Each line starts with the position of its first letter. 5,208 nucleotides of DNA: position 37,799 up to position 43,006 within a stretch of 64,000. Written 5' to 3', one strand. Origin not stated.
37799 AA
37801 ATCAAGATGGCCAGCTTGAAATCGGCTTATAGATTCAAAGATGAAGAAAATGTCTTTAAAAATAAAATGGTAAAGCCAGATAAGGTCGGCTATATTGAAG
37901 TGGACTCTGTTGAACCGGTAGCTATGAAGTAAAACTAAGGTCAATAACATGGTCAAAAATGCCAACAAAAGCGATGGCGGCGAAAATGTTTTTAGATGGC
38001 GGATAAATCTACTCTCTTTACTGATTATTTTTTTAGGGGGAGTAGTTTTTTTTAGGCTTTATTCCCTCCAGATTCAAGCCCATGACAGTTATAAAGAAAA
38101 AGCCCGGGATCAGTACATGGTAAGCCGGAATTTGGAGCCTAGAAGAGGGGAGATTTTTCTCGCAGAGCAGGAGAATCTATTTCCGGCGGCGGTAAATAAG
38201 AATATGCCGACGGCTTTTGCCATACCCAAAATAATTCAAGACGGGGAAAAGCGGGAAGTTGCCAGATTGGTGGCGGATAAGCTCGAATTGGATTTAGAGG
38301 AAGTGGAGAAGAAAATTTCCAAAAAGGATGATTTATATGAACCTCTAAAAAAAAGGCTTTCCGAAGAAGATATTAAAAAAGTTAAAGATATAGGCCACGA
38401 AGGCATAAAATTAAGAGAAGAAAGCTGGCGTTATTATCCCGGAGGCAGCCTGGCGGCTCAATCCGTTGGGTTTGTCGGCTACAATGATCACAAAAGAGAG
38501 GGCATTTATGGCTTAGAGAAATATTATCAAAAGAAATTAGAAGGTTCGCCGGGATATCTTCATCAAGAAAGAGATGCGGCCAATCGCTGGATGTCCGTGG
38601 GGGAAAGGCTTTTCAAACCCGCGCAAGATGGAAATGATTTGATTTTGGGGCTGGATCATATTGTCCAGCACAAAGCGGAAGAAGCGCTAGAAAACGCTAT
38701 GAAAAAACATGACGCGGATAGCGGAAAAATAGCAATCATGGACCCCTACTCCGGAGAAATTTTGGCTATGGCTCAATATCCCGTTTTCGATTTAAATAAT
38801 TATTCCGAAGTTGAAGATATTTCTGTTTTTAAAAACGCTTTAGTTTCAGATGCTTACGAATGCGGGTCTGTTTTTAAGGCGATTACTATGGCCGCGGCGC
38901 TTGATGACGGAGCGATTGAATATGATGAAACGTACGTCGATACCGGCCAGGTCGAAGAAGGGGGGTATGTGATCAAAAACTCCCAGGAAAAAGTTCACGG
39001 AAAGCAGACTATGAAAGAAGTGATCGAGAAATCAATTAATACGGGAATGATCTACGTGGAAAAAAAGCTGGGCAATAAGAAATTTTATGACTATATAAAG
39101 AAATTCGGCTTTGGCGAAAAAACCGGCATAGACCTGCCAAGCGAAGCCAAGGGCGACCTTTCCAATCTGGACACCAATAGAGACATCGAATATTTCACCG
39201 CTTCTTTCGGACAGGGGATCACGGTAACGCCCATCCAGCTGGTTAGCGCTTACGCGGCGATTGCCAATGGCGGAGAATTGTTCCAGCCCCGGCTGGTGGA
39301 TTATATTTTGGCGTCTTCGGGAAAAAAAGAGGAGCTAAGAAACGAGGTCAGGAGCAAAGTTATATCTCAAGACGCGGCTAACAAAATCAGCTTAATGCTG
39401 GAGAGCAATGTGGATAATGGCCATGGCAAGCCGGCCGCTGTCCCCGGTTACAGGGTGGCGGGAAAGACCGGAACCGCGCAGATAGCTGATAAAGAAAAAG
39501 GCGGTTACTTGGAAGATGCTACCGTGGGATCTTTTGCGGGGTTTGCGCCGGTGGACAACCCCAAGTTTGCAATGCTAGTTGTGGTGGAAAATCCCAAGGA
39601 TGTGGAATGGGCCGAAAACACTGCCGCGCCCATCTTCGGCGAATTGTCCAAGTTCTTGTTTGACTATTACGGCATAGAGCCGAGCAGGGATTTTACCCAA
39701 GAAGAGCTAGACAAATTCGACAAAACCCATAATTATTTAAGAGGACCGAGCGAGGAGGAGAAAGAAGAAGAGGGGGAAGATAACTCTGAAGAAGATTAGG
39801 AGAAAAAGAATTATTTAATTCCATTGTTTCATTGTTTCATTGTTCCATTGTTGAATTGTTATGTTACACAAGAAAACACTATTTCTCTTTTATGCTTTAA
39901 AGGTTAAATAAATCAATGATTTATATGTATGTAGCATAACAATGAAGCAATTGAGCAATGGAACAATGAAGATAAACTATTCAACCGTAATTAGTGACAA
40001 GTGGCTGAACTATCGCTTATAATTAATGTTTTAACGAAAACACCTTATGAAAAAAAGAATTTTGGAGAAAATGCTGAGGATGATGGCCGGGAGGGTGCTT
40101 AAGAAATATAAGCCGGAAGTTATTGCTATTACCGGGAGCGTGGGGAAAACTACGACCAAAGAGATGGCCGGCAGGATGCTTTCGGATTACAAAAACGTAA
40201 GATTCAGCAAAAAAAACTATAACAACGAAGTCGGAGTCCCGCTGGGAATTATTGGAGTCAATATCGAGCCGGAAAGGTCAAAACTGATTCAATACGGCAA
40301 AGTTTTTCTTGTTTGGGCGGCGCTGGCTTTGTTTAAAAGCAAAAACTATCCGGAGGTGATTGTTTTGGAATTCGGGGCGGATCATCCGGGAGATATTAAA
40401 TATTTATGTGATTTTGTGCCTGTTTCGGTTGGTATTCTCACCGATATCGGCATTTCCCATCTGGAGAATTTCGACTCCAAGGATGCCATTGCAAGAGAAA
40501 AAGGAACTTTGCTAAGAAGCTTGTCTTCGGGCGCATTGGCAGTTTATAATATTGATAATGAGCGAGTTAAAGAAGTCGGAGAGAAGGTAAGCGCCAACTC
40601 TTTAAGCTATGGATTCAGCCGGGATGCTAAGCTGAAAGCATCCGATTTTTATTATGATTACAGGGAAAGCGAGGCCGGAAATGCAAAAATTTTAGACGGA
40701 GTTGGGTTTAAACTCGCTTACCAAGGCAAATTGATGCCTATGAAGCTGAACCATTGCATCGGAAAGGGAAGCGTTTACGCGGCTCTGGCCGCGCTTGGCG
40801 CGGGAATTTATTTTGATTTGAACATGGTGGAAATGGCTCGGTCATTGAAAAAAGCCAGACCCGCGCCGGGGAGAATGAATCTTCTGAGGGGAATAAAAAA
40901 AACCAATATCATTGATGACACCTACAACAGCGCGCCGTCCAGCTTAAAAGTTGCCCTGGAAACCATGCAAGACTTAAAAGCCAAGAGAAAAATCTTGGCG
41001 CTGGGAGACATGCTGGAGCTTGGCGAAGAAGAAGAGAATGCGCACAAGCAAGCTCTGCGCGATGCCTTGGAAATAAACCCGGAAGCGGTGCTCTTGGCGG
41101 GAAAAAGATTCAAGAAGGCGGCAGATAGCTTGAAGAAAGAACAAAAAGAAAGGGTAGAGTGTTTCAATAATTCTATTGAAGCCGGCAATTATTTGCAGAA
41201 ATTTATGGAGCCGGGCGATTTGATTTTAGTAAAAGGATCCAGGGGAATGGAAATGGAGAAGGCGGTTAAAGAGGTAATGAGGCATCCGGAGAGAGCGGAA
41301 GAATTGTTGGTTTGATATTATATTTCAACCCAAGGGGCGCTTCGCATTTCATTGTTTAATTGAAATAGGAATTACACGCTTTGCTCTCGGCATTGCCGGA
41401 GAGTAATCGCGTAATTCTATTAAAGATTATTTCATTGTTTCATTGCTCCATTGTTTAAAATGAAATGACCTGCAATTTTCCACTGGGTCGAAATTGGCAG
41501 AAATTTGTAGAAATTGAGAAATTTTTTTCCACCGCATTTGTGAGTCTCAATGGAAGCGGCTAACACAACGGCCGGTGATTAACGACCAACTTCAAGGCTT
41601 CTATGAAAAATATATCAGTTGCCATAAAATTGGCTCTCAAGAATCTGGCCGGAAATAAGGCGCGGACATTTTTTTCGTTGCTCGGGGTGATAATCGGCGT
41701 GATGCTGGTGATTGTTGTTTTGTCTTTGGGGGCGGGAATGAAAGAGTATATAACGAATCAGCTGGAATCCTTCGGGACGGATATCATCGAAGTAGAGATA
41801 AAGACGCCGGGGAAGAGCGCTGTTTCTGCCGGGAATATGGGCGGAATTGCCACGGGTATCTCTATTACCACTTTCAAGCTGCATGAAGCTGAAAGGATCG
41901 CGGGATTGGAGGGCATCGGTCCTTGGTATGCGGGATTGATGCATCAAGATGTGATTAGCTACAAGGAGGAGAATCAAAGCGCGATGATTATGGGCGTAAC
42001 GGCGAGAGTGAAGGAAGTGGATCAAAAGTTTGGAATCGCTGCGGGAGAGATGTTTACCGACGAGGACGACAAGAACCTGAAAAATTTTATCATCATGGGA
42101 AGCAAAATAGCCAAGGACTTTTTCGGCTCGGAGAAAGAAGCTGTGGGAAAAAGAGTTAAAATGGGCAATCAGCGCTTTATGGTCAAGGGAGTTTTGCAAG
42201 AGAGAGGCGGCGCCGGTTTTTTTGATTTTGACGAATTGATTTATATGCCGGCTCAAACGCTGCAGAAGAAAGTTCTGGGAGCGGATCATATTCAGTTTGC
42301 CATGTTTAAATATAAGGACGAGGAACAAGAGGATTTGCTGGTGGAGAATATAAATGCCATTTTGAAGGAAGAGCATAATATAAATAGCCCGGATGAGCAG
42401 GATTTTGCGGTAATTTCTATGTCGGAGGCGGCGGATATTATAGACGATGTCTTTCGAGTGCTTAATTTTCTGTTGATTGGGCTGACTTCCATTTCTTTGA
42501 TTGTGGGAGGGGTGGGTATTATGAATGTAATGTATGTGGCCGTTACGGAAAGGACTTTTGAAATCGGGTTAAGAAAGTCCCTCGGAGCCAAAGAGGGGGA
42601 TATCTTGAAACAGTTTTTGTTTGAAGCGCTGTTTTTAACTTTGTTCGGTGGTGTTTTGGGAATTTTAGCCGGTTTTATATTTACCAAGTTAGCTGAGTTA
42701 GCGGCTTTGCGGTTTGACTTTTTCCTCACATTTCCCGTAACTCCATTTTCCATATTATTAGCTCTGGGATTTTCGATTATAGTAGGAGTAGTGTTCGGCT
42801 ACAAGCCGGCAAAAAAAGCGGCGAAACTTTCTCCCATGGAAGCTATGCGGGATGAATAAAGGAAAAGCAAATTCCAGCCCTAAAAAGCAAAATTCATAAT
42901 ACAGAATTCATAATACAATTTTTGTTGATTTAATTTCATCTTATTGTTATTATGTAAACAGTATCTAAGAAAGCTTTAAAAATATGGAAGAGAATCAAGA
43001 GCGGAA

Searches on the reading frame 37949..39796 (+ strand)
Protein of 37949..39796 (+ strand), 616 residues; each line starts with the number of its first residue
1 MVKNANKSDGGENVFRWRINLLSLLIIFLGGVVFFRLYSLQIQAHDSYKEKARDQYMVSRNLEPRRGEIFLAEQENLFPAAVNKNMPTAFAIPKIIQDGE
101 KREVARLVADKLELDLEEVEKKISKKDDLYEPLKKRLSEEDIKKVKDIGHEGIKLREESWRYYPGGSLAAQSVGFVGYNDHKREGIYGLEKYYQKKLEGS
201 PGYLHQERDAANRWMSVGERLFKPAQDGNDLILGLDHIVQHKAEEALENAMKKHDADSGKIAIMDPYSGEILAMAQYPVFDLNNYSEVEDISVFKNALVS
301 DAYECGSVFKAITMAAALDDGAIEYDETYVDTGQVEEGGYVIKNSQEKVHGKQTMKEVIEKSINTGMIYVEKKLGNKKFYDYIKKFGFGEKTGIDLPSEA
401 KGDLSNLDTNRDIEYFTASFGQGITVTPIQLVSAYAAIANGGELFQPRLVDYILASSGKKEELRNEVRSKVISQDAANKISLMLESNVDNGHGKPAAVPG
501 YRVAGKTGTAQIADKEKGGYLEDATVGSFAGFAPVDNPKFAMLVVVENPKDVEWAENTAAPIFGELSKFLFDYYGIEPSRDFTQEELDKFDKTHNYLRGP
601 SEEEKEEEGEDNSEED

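Call 7: search_protein_families(library=pfam, proteins=[window:37949-39796:+], max_evalue=0.01)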
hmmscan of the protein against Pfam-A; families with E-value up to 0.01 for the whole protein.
window:37949-39796:+ (616 aa): 3 families
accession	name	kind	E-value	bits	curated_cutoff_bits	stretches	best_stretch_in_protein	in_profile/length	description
PF00905.27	Transpeptidase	-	2.2e-78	263.9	22.1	1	261-566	3-297/299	Penicillin binding protein transpeptidase domain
PF03717.20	PBP_dimer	-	2.1e-14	54.8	24.4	1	63-215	3-176/180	Penicillin-binding Protein dimerisation domain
PF13354.11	Beta-lactamase2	-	0.0014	18.4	22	0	305-511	23-191/214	Beta-lactamase enzyme family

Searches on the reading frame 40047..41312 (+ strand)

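Call 33: search_protein_families(library=pfam, proteins=[window:40047-41312:+], max_evalue=0.0001)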
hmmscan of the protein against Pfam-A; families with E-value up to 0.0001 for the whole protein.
window:40047-41312:+ (422 aa): 2 families
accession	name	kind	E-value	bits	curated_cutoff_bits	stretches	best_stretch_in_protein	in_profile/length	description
PF08245.18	Mur_ligase_M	-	2.4e-26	93.4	24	1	28-252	1-199/200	Mur ligase middle domain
PF02875.26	Mur_ligase_C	-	2.5e-17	64.4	28.4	1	275-399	1-127/127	Mur ligase, glutamate ligase domain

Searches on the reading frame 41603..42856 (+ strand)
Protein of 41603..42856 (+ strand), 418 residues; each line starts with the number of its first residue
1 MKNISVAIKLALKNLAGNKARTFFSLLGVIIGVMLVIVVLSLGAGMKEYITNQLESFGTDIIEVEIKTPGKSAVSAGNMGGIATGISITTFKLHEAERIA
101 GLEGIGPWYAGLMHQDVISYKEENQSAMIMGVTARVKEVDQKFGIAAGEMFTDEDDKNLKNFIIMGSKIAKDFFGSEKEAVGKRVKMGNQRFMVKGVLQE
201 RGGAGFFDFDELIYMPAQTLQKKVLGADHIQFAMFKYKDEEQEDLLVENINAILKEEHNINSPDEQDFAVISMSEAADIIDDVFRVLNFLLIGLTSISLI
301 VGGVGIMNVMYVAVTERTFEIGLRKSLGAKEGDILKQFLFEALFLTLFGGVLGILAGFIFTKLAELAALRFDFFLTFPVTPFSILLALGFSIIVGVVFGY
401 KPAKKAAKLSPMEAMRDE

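Call 68: search_protein_families(library=pfam, proteins=[window:41603-42856:+], max_evalue=0.00001)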
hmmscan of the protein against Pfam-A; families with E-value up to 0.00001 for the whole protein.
window:41603-42856:+ (418 aa): 2 families
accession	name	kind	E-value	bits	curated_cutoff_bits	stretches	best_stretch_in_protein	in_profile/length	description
PF12704.14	MacB_PCD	-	1.1e-34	121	27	1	22-252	1-206/207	MacB-like periplasmic core domain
PF02687.27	FtsX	-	6.2e-22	78.3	25.5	1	296-411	5-120/120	FtsX-like permease C-terminal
